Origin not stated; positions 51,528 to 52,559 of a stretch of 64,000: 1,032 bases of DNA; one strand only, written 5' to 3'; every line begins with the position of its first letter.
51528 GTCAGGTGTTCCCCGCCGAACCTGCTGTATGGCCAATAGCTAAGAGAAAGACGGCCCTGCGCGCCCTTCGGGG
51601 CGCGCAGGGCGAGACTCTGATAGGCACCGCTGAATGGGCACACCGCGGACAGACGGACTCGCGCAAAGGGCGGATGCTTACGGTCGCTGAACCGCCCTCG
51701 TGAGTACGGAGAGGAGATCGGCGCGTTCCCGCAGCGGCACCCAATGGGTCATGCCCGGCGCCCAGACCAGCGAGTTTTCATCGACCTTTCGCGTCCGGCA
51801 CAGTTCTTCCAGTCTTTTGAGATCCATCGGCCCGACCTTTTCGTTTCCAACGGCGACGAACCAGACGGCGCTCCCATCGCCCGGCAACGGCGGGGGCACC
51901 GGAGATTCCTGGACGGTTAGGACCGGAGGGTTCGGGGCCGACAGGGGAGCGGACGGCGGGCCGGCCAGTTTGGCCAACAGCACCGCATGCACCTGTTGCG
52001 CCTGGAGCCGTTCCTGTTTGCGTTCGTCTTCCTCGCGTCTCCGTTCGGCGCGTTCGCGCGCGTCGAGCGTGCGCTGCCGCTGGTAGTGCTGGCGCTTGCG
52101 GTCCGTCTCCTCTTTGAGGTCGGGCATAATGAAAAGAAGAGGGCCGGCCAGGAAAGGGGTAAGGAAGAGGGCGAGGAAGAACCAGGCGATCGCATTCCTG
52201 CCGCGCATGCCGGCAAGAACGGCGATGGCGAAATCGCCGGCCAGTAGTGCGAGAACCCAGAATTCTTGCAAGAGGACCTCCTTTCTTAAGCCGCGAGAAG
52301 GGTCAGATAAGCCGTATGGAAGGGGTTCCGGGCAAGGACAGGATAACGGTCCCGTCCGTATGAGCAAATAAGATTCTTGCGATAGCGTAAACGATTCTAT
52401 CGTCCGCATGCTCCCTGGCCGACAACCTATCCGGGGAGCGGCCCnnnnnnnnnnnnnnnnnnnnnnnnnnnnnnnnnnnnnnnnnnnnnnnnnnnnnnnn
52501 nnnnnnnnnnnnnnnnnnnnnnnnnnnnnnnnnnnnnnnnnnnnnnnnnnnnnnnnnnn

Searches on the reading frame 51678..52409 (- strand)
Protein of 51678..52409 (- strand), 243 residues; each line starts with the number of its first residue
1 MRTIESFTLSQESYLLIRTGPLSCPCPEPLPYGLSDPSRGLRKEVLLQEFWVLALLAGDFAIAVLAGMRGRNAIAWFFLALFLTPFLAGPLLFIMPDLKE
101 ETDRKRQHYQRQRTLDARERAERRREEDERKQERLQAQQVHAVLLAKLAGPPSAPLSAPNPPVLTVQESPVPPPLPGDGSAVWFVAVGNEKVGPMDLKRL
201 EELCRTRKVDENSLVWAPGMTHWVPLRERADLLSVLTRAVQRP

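Call 39: search_protein_families(library=pfam, proteins=[window:51678-52409:-], max_evalue=0.001)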
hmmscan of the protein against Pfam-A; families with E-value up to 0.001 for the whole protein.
window:51678-52409:- (243 aa): 1 family
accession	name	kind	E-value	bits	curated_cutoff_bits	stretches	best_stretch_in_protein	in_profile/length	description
PF14237.11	GYF_2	-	1.4e-13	50.8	25.8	1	183-232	1-50/50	GYF domain 2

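Call 89: search_protein_families(library=padloc, proteins=[window:51678-52409:-], max_evalue=0.001)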
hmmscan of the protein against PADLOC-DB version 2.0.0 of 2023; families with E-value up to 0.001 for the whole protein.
window:51678-52409:- (243 aa): 0 families
